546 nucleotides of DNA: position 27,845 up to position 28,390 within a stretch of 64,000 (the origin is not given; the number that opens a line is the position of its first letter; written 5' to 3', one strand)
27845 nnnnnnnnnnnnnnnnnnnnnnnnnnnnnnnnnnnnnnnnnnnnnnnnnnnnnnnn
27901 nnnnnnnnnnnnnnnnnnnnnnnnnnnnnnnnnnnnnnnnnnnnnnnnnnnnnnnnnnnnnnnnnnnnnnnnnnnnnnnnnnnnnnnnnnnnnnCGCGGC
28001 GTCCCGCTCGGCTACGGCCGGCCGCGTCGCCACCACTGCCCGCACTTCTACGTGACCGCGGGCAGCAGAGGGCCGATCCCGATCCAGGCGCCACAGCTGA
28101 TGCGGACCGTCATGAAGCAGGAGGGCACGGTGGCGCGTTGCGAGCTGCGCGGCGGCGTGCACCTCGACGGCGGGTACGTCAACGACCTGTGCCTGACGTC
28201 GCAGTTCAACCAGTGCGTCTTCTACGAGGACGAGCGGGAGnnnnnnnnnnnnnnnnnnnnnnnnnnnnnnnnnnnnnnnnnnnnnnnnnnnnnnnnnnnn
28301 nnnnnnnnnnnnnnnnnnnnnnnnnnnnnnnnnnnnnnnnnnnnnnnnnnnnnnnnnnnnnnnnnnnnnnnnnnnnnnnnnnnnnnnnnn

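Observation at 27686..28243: Cys-rich protein with duplicated CWE motif between trxA and folC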

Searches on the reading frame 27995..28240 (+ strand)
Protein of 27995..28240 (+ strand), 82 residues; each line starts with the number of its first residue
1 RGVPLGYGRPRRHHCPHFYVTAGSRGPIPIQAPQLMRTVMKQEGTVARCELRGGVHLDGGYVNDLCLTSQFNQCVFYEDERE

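Call 16: find_related_loci(query=A2, collection=genome_contigs, flank=8000)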
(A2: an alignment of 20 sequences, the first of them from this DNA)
Query A2 (80 aa) in genome_contigs; peptide patterns used: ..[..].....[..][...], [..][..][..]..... (x = any residue, [..] = any of these).
599 stretches matched a pattern (row limit reached: there are more); 572 encode a relative of the query (tblastn E <= 1e-3); the best 80 are kept; 80 distinct loci.
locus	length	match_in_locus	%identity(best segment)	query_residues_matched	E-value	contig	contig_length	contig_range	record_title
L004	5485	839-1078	80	1-80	2e-44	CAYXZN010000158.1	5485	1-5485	MAG TPA_asm: uncultured Steroidobacteraceae bacterium isolate SRP284430_co1_92 genome assembly, contig: NODE_13316_lengt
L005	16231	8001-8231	87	1-77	6e-44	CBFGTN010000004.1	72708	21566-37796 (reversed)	MAG TPA_asm: uncultured bacterium isolate SRR28857632_binner23_Refined_42 genome assembly, contig: ERZ27320651.41, whole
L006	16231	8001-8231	86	1-77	7e-44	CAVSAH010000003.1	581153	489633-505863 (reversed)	MAG: uncultured Chloroflexia bacterium isolate MFD02242.bin.2.21 genome assembly, contig: contig_21968, whole genome sho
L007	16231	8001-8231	87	1-77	1e-43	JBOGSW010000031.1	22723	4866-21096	MAG: Candidatus Limnocylindria bacterium isolate M3-S_metawrap_bin.20 k127_2312223, whole genome shotgun sequence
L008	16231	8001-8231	84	1-77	3e-43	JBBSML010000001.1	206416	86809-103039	MAG: Candidatus Limnocylindria bacterium isolate LS5_sbin.3 LS5_sbin.3_K_645498_L_206416_cov_19.3661, whole genome shotg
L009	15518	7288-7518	84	1-77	2e-43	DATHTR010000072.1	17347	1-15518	MAG TPA_asm: Candidatus Angelobacter sp. isolate SMAG_U16085 k141_727548, whole genome shotgun sequence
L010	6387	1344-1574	84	1-77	5e-43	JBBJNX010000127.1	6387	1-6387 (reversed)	MAG: Candidatus Limnocylindria bacterium isolate RDP_SRG_28 NODE_8172_length_6387_cov_5.562382, whole genome shotgun seq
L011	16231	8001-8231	84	1-77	9e-43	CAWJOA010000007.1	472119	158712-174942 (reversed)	MAG: uncultured Chloroflexia bacterium isolate MFD02840.bin.2.336 genome assembly, contig: contig_25774, whole genome sh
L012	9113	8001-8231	84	1-77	7e-43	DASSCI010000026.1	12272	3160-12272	MAG TPA_asm: Candidatus Limnocylindria bacterium isolate SMAG_U917 k141_87190, whole genome shotgun sequence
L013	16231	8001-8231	84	1-77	1e-42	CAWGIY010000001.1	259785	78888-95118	MAG: uncultured Chloroflexia bacterium isolate MFD05747.bin.1.151 genome assembly, contig: contig_13090, whole genome sh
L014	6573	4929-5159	83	1-77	1e-42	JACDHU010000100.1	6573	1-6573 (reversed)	MAG: Chloroflexi bacterium isolate MGR_bin446 SD2911_NODE_3379_length_6573_cov_2.179957, whole genome shotgun sequence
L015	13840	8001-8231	83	1-77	1e-42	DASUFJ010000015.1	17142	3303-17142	MAG TPA_asm: Candidatus Limnocylindria bacterium isolate SMAG_U1376 k141_368282, whole genome shotgun sequence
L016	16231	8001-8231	84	1-77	6e-43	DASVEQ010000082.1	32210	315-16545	MAG TPA_asm: Candidatus Limnocylindria bacterium isolate SMAG_U2066 k141_669732, whole genome shotgun sequence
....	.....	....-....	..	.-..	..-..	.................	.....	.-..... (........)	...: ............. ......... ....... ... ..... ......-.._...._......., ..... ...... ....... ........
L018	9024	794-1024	82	1-77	2e-42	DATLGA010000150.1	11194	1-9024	MAG TPA_asm: Candidatus Limnocylindrales bacterium isolate SMAG_U13602 k141_236966, whole genome shotgun sequence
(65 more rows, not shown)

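Call 23: search_protein_representatives(alignment_id=A2)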
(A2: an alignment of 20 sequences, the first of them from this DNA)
Query: 20 sequences, 80 profile positions. Proteins with E-value up to 0.001 (for the whole library): 83; up to 1e-10: 55; up to 1e-30: 18. The best 83 are listed.
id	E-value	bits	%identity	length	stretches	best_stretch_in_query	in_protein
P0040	5.3e-41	154.8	-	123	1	1-78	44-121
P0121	1.6e-40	153.2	-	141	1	1-79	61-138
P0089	2.2e-40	152.8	-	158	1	2-79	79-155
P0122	2.9e-40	152.4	-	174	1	2-79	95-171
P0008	2.9e-40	152.4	-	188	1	1-78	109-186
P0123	4.0e-40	152.0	-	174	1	2-79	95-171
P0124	2.3e-39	149.6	-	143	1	2-79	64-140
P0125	3.3e-39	149.0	-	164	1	2-79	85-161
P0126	1.3e-38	147.1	-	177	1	2-79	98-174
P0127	1.9e-38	146.6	-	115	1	2-80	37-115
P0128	6.2e-37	141.7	-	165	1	2-79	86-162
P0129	6.9e-37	141.6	-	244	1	2-79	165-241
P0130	8.3e-37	141.3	-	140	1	7-79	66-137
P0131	8.1e-36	138.2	-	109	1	2-79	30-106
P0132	8.5e-35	134.9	-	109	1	3-78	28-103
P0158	4.4e-19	84.5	-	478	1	18-68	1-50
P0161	1.7e-13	66.7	-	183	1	6-79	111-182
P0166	1.1e-11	60.9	-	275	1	2-42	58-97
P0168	2.4e-11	59.8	-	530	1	2-42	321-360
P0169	3.8e-11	59.1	-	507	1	2-42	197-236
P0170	8.9e-11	57.9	-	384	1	2-42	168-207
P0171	9.2e-11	57.9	-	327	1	2-54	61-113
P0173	1.2e-10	57.5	-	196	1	11-77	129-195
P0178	3.4e-08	49.7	-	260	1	2-36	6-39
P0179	6.7e-08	48.7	-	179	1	9-79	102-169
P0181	1.0e-07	48.1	-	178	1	10-75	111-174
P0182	1.7e-07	47.4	-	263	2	2-29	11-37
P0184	4.0e-07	46.2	-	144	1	10-79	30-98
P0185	5.5e-07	45.8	-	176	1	3-77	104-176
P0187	4.4e-06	42.9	-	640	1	6-44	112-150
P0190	1.4e-05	41.3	-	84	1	12-78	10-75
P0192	2.1e-05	40.7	-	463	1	2-31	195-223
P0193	2.5e-05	40.5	-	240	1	38-78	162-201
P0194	3.3e-05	40.1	-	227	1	40-77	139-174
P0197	1.8e-04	37.7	-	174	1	31-76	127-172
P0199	3.3e-04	36.9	-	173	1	11-77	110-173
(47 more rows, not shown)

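Call 26: search_protein_families(library=ncbifam, proteins=[P0161, P0173, P0179, P0181, P0185, P0199, P0197, P0193, P0194, P0184], max_evalue=10)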
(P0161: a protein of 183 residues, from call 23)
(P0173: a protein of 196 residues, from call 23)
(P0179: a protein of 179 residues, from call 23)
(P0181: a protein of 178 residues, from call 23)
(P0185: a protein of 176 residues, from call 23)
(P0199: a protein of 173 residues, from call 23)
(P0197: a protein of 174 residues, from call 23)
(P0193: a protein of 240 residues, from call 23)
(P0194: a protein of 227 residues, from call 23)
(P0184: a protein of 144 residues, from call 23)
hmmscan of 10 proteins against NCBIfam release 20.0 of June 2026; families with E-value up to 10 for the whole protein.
P0161 (183 aa): 0 families

P0173 (196 aa): 0 families

P0179 (179 aa): 0 families

P0181 (178 aa): 1 family
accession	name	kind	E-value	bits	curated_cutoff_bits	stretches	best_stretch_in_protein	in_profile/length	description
NF045718.1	two_CW_domain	domain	5.9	7.4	35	0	31-82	2-72/80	two-CW domain-containing protein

P0185 (176 aa): 2 families
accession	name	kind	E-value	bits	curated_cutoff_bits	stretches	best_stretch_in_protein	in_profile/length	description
NF003093.0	PRK04017.1-4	equivalog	0.088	12.9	160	1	91-174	46-128/138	hypothetical protein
NF045718.1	two_CW_domain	domain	4.8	7.6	35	0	37-87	3-74/80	two-CW domain-containing protein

P0199 (173 aa): 0 families

P0197 (174 aa): 0 families

P0193 (240 aa): 0 families

P0194 (227 aa): 0 families

P0184 (144 aa): 0 families

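Call 27: search_protein_families(library=pfam, proteins=[P0161, P0173, P0179, P0181, P0185, P0199, P0197, P0193, P0194, P0184], max_evalue=10)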
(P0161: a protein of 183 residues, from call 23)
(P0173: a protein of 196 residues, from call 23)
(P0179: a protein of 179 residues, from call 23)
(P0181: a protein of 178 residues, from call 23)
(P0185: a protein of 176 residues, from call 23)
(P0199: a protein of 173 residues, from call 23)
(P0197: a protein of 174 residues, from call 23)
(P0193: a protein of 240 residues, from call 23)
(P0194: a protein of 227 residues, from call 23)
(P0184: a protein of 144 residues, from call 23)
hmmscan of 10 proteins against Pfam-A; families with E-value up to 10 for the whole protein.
P0161 (183 aa): 0 families

P0173 (196 aa): 1 family
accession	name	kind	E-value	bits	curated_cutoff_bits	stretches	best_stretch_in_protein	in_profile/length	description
PF03015.24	Sterile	-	0.2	12.2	35.4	1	145-182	47-83/93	Male sterility protein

P0179 (179 aa): 0 families

P0181 (178 aa): 0 families

P0185 (176 aa): 0 families

P0199 (173 aa): 0 families

P0197 (174 aa): 0 families

P0193 (240 aa): 1 family
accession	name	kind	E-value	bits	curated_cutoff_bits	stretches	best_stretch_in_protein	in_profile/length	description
PF05111.17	Amelin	-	0.4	10.1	25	1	106-132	79-105/411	Ameloblastin precursor (Amelin)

P0194 (227 aa): 0 families

P0184 (144 aa): 0 families

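Call 28: find_encoding_contigs(protein=P0161, flank=6000, max_places=3)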
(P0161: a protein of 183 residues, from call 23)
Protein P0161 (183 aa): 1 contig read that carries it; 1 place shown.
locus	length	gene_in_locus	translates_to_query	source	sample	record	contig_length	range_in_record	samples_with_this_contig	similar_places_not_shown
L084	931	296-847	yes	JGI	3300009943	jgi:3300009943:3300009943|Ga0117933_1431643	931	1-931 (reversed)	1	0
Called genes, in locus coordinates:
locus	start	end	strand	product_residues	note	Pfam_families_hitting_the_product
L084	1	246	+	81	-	?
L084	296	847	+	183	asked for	-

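Call 29: find_encoding_contigs(protein=P0194, flank=6000, max_places=3)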
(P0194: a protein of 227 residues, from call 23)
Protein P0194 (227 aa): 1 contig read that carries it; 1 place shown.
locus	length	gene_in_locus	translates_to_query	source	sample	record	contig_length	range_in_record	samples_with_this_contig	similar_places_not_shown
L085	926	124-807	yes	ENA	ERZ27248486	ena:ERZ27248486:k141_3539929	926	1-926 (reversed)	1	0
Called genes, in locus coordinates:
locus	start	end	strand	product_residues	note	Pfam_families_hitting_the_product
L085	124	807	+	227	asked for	-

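Call 30: find_encoding_contigs(protein=P0185, flank=6000, max_places=3)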
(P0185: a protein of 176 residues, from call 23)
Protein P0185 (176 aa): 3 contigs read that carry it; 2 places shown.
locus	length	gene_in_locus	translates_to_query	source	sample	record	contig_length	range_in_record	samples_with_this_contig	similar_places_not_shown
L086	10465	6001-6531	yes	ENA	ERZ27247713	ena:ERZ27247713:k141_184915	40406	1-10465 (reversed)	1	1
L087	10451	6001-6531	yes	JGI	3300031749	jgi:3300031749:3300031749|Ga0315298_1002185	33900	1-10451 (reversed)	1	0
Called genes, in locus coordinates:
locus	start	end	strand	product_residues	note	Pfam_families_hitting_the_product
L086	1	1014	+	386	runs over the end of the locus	PF00109:ketoacyl-synt, PF02801:Ketoacyl-synt_C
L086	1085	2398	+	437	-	PF00109:ketoacyl-synt, PF02801:Ketoacyl-synt_C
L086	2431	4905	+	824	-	PF00109:ketoacyl-synt, PF00108:Thiolase_N (faint), PF02801:Ketoacyl-synt_C, PF00109:ketoacyl-synt, PF02801:Ketoacyl-synt_C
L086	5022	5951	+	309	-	PF00698:Acyl_transf_1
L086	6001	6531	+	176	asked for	-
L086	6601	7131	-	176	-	PF11290:DUF3090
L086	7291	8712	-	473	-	PF13026:DUF3887, PF01738:DLH (faint), PF12146:Hydrolase_4, PF12697:Abhydrolase_6, PF00326:Peptidase_S9 (faint)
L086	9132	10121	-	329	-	PF00356:LacI, PF13377:Peripla_BP_3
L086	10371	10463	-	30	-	?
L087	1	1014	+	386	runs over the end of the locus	PF00109:ketoacyl-synt, PF02801:Ketoacyl-synt_C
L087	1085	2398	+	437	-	PF00109:ketoacyl-synt, PF02801:Ketoacyl-synt_C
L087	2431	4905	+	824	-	PF00109:ketoacyl-synt, PF00108:Thiolase_N (faint), PF02801:Ketoacyl-synt_C, PF00109:ketoacyl-synt, PF02801:Ketoacyl-synt_C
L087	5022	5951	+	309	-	PF00698:Acyl_transf_1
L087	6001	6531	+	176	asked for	-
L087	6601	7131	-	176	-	PF11290:DUF3090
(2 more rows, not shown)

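Call 32: find_encoding_contigs(protein=P0173, flank=6000, max_places=3)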
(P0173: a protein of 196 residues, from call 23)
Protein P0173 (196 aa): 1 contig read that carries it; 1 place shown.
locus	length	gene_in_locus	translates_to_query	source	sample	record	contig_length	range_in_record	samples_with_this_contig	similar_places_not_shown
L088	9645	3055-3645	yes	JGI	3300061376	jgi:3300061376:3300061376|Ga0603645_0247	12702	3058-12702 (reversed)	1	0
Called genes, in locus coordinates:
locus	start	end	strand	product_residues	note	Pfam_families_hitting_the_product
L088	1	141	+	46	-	?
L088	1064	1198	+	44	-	-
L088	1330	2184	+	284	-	PF01177:Asp_Glu_race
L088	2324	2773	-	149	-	PF10604:Polyketide_cyc2, PF03364:Polyketide_cyc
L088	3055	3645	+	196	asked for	-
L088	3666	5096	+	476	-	PF11638:DnaA_N, PF00308:Bac_DnaA, PF01637:ATPase_2 (weak), PF01695:IstB_IS21, PF00004:AAA (weak), PF13173:AAA_14 (weak), PF22688:Hda_lid (faint), PF08299:Bac_DnaA_C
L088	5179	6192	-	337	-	PF07136:DUF1385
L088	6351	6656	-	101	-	PF01197:Ribosomal_L31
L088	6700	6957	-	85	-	PF01016:Ribosomal_L27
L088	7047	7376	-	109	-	PF00829:Ribosomal_L21p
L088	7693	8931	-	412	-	PF04055:Radical_SAM, PF06969:HemN_C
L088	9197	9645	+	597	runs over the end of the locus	PF01336:tRNA_anti-codon, PF00152:tRNA-synt_2, PF02938:GAD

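Call 33: find_encoding_contigs(protein=P0179, flank=6000, max_places=3)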
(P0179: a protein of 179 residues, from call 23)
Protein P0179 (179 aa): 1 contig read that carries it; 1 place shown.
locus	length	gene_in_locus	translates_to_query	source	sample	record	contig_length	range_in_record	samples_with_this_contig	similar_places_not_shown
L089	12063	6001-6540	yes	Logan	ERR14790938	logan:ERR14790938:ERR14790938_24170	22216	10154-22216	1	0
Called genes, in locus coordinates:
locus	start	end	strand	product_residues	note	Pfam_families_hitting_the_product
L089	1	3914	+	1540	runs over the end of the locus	PF00082:Peptidase_S8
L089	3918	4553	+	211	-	PF01300:Sua5_yciO_yrdC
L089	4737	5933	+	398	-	PF02618:YceG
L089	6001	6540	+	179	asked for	-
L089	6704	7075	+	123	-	-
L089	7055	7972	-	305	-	PF00800:PDT, PF01842:ACT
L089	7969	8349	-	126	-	PF01042:Ribonuc_L-PSP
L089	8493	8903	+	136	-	-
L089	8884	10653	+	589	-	PF00682:HMGL-like, PF22617:HCS_D2, PF08502:LeuA_dimer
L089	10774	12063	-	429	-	?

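Call 34: find_encoding_contigs(protein=P0181, flank=6000, max_places=3)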
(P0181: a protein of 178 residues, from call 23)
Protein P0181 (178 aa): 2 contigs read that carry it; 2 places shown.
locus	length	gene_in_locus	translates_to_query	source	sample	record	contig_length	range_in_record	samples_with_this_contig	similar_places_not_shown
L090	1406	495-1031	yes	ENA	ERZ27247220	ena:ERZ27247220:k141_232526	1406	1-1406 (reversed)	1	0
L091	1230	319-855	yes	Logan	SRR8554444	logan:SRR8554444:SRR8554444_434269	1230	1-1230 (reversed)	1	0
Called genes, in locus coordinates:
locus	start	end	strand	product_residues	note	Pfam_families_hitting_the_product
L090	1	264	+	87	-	?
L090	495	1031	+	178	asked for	-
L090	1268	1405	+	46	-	?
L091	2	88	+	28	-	?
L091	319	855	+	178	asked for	-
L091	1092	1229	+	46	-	?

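Call 40: search_solved_structures(query=A2, max_evalue=10)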
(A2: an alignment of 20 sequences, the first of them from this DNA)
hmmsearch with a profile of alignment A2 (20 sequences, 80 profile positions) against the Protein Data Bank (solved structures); distinct sequences matched with E-value up to 10: 0.

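Call 50: list_cluster_members(proteins=[P0161, P0173, P0179, P0181, P0185, P0193, P0194, P0197, P0199, P0184])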
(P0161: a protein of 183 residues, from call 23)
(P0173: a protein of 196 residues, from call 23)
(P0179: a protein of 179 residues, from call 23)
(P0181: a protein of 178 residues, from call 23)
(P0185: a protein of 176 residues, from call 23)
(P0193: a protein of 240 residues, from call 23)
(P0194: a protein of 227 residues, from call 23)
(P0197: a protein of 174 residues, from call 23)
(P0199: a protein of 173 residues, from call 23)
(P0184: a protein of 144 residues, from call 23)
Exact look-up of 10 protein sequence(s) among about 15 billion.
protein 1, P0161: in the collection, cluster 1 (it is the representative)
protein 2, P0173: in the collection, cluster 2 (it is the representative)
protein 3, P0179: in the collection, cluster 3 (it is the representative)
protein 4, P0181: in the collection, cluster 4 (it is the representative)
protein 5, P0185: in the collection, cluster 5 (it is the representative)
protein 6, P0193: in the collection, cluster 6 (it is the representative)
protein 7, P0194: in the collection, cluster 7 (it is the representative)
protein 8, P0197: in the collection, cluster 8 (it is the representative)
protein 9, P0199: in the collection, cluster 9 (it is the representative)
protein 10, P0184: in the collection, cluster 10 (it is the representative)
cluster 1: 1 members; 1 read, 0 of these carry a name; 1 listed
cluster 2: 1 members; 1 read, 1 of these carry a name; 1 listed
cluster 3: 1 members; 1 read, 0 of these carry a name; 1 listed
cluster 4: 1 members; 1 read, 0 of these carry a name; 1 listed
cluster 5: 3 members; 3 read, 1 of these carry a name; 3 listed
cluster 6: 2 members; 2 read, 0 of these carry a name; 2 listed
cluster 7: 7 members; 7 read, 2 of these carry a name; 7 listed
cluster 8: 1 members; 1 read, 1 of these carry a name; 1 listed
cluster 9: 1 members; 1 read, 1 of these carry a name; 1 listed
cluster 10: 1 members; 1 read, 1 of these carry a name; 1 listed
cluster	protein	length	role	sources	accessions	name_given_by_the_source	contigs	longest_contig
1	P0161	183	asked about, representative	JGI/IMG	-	-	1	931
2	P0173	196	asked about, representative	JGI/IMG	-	hypothetical protein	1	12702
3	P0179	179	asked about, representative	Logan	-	-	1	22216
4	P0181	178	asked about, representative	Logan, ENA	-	-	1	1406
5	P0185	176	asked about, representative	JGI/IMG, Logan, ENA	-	-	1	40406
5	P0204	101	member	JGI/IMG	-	hypothetical protein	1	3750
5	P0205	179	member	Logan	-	-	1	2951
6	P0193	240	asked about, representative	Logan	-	-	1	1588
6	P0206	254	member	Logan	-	-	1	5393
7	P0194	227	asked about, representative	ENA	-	-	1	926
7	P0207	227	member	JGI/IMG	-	hypothetical protein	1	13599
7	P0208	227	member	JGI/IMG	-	hypothetical protein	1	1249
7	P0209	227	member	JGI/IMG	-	-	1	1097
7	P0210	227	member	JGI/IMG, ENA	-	-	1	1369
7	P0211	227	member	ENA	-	-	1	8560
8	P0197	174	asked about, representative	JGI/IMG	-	hypothetical protein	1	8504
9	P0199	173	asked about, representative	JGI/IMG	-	hypothetical protein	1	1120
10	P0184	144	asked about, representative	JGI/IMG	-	hypothetical protein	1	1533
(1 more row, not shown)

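Call 55: find_encoding_contigs(protein=P0197, flank=6000, max_places=2)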
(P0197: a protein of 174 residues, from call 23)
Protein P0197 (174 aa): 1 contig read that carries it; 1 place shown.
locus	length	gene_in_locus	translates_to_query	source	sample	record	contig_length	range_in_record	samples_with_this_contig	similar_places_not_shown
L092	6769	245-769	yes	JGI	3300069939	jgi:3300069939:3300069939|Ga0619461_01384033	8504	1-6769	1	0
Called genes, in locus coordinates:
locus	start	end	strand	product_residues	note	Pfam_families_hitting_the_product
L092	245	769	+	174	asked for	-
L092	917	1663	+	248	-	PF00174:Oxidored_molyb (faint)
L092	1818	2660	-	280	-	PF13938:DUF4213, PF04016:DUF364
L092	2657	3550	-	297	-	PF01980:TrmO_N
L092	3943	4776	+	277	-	PF13489:Methyltransf_23 (weak), PF01209:Ubie_methyltran (faint), PF13649:Methyltransf_25, PF13847:Methyltransf_31, PF08241:Methyltransf_11, PF08242:Methyltransf_12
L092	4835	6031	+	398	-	PF01497:Peripla_BP_2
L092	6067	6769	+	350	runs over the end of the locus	PF01032:FecCD, PF00950:ABC-3 (weak)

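Call 56: find_encoding_contigs(protein=P0207, flank=6000, max_places=2)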
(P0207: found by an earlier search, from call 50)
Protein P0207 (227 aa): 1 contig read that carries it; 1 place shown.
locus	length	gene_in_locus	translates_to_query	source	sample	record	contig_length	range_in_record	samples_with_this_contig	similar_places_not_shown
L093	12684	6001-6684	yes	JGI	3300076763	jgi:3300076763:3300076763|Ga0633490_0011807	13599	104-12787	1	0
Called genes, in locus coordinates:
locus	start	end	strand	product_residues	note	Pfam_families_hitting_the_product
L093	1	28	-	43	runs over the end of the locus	?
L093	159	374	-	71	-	-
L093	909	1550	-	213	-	PF13527:Acetyltransf_9 (weak), PF00583:Acetyltransf_1, PF13673:Acetyltransf_10 (weak), PF13508:Acetyltransf_7, PF08445:FR47 (weak)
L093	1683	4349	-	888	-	PF17191:RecG_wedge, PF00270:DEAD, PF04851:ResIII, PF00271:Helicase_C, PF19833:RecG_dom3_C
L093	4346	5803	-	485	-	PF01743:PolyA_pol, PF12627:PolyA_pol_RNAbd, PF01966:HD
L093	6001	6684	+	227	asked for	-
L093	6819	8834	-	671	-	PF13371:TPR_9 (faint), PF00515:TPR_1 (faint), PF07719:TPR_2 (faint), PF13424:TPR_12 (faint), PF12895:ANAPC3 (weak), PF13432:TPR_16, PF14559:TPR_19, PF23914:TPR_CcmH_CycH (weak), +4 more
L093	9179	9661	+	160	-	PF01584:CheW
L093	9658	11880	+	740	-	PF00672:HAMP (weak), PF00015:MCPsignal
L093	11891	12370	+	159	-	-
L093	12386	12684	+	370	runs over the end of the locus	?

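Call 57: predict_structure(alignment_id=A5)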
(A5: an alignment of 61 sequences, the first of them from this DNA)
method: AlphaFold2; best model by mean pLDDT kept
length: 82 residues; sequences in the alignment: 61
mean_pLDDT: 72.2   pTM: 0.52
mean pLDDT of the five models: 72.2, 69.7, 66.0, 65.5, 63.9
residues with pLDDT >= 90: 0; 70-90: 58; 50-70: 19; < 50: 5
segments of 3 or more residues with pLDDT < 50: none
pLDDT, mean of each block of 10 residues (from residue 1): 52 73 75 72 80 81 79 70 53
secondary structure, 60 per line:
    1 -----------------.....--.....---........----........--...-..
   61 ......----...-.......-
elements in order: E18-22 E25-29 H33-40 E45-49 E55-57 H59-66 H75-81
